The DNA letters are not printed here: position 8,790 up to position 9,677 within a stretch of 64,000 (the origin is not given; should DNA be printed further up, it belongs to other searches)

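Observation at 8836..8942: G10 homopolymer inside the spacer of a candidate promoter driving the poly-Asp-tail protein gene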

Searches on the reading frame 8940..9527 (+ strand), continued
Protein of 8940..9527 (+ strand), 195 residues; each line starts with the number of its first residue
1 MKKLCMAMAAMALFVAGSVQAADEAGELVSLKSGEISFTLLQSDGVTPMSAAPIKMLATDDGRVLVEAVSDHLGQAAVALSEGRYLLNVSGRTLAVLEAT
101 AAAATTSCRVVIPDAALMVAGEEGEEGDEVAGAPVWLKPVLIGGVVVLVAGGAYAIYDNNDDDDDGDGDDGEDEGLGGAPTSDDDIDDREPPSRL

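Call 57: fold_search(model_id=the predicted structure, library=pdb)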
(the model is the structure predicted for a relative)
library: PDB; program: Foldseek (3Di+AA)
matches with E <= 10: 917; with E <= 0.001: 0
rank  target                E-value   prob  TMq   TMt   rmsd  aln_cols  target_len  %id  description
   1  3e8v                  1.1e-03  1.00  0.34  0.73   2.9        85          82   15  Crystal structure of a possible transglutaminase-family protein proteolytic fragment from Bacteroides fragilis (released 2008-09-02)
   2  3rkp_B                2.4e-03  1.00  0.31  0.18   5.9       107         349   13  Crystal structure of BcpA*(D312A), the major pilin subunit of Bacillus cereus (released 2012-05-30)
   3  4v4c_B                3.0e-03  1.00  0.30  0.22   3.1        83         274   13  Crystal Structure of Pyrogallol-Phloroglucinol Transhydroxylase from Pelobacter acidigallici (released 2014-07-09)
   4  3l48_A                3.0e-03  1.00  0.26  0.49   5.0        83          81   17  Crystal structure of the C-terminal domain of the PapC usher (released 2010-03-02)
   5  3l48_C                3.4e-03  0.99  0.26  0.46   7.5        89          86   19  Crystal structure of the C-terminal domain of the PapC usher (released 2010-03-02)
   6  8bdw_H                3.8e-03  1.00  0.34  0.63   2.7        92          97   15  Crystal structure of CnaB2 domain from Lactobacillus plantarum (released 2023-02-22)
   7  3rkp_A                4.6e-03  1.00  0.32  0.19   5.7       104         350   15  Crystal structure of BcpA*(D312A), the major pilin subunit of Bacillus cereus (released 2012-05-30)
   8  3kpt_B                4.6e-03  1.00  0.31  0.18   6.9       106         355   14  Crystal structure of BcpA, the major pilin subunit of Bacillus cereus (released 2009-11-24)
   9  1uwy_A                5.8e-03  1.00  0.32  0.17   3.5        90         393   12  Crystal structure of human carboxypeptidase M (released 2004-04-08)
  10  5ek8                  5.8e-03  1.00  0.31  0.10   7.5       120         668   12  Crystal structure of a 9R-lipoxygenase from Cyanothece PCC8801 at 2.7 Angstroms (released 2015-12-23)
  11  8bdw_A                7.3e-03  1.00  0.31  0.56   3.4        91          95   18  Crystal structure of CnaB2 domain from Lactobacillus plantarum (released 2023-02-22)
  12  3uaf                  8.2e-03  0.91  0.23  0.33   6.5       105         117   10  Crystal Structure of a TTR-52 mutant of C. elegans (released 2012-10-24)
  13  3is0                  9.3e-03  1.00  0.22  0.12   3.1        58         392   21  Crystal structure of functional region of UafA from Staphylococcus saprophyticus in the presence of cholesterol (released 2010-09-08)
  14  3l48_E                9.8e-03  0.98  0.25  0.48   4.9        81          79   17  Crystal structure of the C-terminal domain of the PapC usher (released 2010-03-02)
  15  1tta_A                1.0e-02  1.00  0.23  0.34   4.6        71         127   13  THE X-RAY CRYSTAL STRUCTURE REFINEMENTS OF NORMAL HUMAN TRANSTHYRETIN AND THE AMYLOIDOGENIC VAL30MET VARIANT TO 1.7 AN (released 1993-10-31)
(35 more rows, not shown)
